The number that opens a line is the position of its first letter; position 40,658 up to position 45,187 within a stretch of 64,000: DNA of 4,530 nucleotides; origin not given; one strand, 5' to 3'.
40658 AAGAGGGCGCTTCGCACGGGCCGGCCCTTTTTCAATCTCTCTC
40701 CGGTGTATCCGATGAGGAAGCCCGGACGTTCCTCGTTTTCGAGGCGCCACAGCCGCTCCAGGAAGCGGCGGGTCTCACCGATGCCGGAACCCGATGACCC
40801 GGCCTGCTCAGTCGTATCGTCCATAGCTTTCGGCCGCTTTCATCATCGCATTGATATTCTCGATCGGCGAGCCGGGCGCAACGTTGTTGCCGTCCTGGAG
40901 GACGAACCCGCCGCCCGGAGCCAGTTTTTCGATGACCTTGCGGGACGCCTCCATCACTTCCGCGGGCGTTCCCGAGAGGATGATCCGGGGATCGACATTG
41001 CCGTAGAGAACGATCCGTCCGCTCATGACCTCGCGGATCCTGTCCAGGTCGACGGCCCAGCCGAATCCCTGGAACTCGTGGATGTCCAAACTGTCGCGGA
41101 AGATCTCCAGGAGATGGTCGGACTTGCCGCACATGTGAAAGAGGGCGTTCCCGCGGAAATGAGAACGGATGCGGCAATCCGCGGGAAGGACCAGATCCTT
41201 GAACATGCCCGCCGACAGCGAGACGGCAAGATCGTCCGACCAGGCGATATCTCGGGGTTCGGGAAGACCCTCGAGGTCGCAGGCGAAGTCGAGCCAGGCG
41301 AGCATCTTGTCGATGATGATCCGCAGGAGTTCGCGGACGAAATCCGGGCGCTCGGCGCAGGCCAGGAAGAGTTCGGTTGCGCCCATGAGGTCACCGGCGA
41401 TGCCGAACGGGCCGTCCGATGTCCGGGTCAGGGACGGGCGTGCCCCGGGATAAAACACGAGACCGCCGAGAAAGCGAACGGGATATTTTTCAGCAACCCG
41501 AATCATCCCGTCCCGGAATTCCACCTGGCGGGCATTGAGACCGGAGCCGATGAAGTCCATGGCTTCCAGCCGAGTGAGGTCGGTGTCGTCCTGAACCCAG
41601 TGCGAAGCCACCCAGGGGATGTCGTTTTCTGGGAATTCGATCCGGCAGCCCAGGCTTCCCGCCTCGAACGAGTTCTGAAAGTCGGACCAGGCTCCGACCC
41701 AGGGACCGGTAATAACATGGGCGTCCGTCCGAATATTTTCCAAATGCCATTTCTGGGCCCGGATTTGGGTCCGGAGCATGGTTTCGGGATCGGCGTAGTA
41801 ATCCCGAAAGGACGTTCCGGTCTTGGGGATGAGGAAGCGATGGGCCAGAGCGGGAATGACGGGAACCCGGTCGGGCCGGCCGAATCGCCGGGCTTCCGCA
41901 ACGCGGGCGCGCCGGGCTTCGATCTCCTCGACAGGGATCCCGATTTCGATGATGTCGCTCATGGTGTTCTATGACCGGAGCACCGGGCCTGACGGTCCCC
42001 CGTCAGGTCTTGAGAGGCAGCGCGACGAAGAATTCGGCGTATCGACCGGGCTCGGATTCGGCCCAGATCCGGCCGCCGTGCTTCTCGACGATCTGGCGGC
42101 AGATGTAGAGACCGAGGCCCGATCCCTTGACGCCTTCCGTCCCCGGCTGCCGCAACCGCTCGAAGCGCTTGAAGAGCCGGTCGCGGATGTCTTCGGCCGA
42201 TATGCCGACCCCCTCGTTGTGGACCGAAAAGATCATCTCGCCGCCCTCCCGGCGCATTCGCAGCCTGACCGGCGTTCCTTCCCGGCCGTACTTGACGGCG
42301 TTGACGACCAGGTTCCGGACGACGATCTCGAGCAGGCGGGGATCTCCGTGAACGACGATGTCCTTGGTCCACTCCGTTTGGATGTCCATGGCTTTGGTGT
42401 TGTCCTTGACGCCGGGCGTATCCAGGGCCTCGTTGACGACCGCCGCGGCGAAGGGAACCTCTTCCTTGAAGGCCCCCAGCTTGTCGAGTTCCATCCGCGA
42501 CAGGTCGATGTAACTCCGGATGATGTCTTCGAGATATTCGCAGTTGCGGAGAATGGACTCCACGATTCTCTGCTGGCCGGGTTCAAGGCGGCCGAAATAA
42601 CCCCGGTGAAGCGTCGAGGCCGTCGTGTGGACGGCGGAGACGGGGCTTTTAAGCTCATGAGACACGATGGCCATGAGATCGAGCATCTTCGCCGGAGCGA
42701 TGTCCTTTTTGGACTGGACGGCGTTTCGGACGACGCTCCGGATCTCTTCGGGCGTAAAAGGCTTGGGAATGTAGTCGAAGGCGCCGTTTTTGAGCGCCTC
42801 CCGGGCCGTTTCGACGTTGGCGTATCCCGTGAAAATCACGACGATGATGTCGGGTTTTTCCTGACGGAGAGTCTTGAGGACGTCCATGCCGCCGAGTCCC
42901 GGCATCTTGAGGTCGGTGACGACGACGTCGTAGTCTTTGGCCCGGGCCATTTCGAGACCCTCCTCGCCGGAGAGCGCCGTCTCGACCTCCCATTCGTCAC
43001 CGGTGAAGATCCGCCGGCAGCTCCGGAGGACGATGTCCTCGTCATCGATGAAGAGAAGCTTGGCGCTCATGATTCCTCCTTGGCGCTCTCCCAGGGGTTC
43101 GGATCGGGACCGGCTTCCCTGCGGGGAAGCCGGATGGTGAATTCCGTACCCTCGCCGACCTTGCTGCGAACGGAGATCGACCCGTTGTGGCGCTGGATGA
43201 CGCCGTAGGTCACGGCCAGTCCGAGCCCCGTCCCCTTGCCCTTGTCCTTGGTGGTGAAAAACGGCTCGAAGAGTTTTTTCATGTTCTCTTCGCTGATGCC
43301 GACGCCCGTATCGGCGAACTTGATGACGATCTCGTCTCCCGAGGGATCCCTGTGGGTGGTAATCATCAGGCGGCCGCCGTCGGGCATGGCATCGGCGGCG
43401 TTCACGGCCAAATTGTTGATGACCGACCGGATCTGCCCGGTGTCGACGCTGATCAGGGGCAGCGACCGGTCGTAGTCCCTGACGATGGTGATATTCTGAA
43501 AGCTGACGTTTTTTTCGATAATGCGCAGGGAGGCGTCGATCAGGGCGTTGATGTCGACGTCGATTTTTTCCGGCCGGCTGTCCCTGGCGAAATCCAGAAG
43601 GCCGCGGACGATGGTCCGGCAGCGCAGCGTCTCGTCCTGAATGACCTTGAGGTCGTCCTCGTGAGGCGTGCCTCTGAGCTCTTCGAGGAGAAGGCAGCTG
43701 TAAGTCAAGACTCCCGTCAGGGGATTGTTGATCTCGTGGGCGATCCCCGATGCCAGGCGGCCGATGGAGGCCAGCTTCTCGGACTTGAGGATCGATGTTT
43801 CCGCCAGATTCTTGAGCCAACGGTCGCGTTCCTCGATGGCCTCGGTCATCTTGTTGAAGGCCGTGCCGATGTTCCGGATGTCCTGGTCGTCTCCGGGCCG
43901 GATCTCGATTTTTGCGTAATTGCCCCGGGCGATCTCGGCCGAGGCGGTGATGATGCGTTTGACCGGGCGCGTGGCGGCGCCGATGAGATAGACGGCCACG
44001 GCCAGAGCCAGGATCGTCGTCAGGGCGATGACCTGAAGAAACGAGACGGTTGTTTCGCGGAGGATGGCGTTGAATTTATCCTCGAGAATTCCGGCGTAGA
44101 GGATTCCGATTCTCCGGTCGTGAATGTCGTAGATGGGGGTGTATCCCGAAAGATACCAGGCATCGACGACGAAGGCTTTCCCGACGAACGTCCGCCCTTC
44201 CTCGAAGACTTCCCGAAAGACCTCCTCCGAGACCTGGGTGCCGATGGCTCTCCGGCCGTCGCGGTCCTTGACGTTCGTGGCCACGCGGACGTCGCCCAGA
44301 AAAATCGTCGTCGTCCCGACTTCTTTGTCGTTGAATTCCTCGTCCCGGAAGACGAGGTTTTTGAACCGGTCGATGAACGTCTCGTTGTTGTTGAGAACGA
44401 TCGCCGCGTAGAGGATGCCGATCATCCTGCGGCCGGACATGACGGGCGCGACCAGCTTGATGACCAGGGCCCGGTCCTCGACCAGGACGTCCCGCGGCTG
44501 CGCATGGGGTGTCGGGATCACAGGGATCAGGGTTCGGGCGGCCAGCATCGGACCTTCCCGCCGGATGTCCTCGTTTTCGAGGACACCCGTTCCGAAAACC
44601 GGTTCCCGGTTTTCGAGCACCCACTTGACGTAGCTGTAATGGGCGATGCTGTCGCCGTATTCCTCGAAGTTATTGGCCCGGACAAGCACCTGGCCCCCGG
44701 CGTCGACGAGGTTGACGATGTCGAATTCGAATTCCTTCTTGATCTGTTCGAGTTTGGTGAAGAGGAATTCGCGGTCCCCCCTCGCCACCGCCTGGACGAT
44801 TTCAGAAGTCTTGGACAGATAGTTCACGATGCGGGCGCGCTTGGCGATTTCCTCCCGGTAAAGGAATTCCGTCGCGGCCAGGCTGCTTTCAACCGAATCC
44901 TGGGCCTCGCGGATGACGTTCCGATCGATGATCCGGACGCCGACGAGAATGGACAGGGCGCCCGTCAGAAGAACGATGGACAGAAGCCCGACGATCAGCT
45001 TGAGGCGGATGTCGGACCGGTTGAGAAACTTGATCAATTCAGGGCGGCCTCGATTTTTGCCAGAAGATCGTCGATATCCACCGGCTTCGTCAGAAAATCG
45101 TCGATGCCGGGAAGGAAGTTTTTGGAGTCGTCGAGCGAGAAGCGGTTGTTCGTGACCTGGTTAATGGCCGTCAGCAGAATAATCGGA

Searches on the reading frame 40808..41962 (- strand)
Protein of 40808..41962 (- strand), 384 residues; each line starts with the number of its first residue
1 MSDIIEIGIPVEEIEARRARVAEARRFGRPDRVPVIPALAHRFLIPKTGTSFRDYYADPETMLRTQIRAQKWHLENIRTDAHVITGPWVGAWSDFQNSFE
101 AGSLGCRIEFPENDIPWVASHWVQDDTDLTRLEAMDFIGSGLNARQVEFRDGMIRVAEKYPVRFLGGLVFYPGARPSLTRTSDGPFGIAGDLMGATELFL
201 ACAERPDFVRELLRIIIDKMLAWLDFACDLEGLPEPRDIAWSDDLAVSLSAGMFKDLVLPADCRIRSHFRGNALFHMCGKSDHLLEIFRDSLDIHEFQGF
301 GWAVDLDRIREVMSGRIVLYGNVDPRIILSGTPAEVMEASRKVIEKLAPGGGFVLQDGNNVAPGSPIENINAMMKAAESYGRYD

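Call 38: search_protein_families(library=pfam, proteins=[window:40808-41962:-], max_evalue=0.0001)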
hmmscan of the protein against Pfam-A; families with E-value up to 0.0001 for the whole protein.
window:40808-41962:- (384 aa): 1 family
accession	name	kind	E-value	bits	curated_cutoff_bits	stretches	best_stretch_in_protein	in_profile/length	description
PF01208.23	URO-D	-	6.1e-29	101.6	23.9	1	20-380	5-346/346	Uroporphyrinogen decarboxylase (URO-D)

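Call 60: search_protein_families(library=ncbifam, proteins=[window:40808-41962:-], max_evalue=0.00001)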
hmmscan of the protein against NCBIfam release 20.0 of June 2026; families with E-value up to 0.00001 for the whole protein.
window:40808-41962:- (384 aa): 4 families
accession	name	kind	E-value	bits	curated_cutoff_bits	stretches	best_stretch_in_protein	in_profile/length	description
NF004889.0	PRK06252.1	subfamily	1.9e-20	73.2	244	1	183-380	146-336/340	methylcobalamin:coenzyme M methyltransferase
NF040654.1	MtaA_Meth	equivalog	1.2e-17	63.9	400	1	183-380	144-335/337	methylcobamide:CoM methyltransferase MtaA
TIGR01463.1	mtaA_cmuA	subfamily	2.3e-17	63.3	235.4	1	183-380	145-338/340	MtaA/CmuA family methyltransferase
TIGR01464.1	hemE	equivalog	8.9e-08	31.5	302.95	1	243-377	201-336/338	uroporphyrinogen decarboxylase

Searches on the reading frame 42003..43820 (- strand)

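Call 38: search_protein_families(library=pfam, proteins=[window:42003-43820:-], max_evalue=0.0001)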
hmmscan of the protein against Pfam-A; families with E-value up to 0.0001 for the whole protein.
window:42003-43820:- (605 aa): 4 families
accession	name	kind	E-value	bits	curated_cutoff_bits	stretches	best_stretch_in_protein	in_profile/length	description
PF00072.30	Response_reg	-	2e-28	99.2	30.2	1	256-364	2-110/111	Response regulator receiver domain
PF02518.31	HATPase_c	-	1.8e-26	93.2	26.4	1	492-604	1-110/111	Histidine kinase-, DNA gyrase B-, and HSP90-like ATPase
PF00512.31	HisKA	-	1.7e-11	44.5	26.9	1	380-444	3-64/66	His Kinase A (phospho-acceptor) domain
PF13581.12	HATPase_c_2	-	2.2e-06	28.1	27.4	1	496-580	31-111/127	Histidine kinase-like ATPase domain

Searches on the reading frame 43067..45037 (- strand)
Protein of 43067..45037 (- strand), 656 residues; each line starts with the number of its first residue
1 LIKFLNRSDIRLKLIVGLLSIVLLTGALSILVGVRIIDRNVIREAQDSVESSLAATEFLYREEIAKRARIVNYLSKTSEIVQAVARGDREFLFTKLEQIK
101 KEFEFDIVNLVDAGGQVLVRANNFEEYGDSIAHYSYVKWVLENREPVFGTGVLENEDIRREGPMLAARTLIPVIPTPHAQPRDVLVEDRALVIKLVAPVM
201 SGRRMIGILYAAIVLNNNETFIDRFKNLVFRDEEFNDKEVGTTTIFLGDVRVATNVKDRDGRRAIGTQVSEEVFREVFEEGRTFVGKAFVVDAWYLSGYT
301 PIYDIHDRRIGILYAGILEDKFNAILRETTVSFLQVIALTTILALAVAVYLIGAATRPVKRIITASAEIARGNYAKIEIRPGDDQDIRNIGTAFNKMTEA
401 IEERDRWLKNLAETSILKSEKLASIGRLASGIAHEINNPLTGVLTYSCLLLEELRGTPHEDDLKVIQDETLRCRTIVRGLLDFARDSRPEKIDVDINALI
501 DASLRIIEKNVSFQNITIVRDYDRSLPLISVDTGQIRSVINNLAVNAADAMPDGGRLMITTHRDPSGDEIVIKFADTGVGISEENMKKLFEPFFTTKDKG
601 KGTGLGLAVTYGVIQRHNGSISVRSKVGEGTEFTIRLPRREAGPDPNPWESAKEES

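Call 38: search_protein_families(library=pfam, proteins=[window:43067-45037:-], max_evalue=0.0001)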
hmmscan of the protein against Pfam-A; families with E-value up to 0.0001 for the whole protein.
window:43067-45037:- (656 aa): 7 families
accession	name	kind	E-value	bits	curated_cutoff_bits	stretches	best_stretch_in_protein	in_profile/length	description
PF17202.10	sCache_3_3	-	8.3e-31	106.9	28.8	1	215-328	3-106/107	Single cache domain 3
PF02518.31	HATPase_c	-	1.4e-26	93.6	26.4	1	533-640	3-110/111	Histidine kinase-, DNA gyrase B-, and HSP90-like ATPase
PF17201.10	Cache_3-Cache_2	-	3.8e-20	72.8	27.7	1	241-328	100-193/299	Cache 3/Cache 2 fusion domain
PF00512.31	HisKA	-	8e-13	48.7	26.9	1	426-485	3-62/66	His Kinase A (phospho-acceptor) domain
PF17203.10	sCache_3_2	-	4.3e-07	30.5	28.4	1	241-328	52-137/140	Single cache domain 3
PF00672.30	HAMP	-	5.9e-06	27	25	1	351-403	2-53/53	HAMP domain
PF14827.12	dCache_3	-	6.1e-06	26.4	25.7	1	50-227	9-153/239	Double sensory domain of two-component sensor kinase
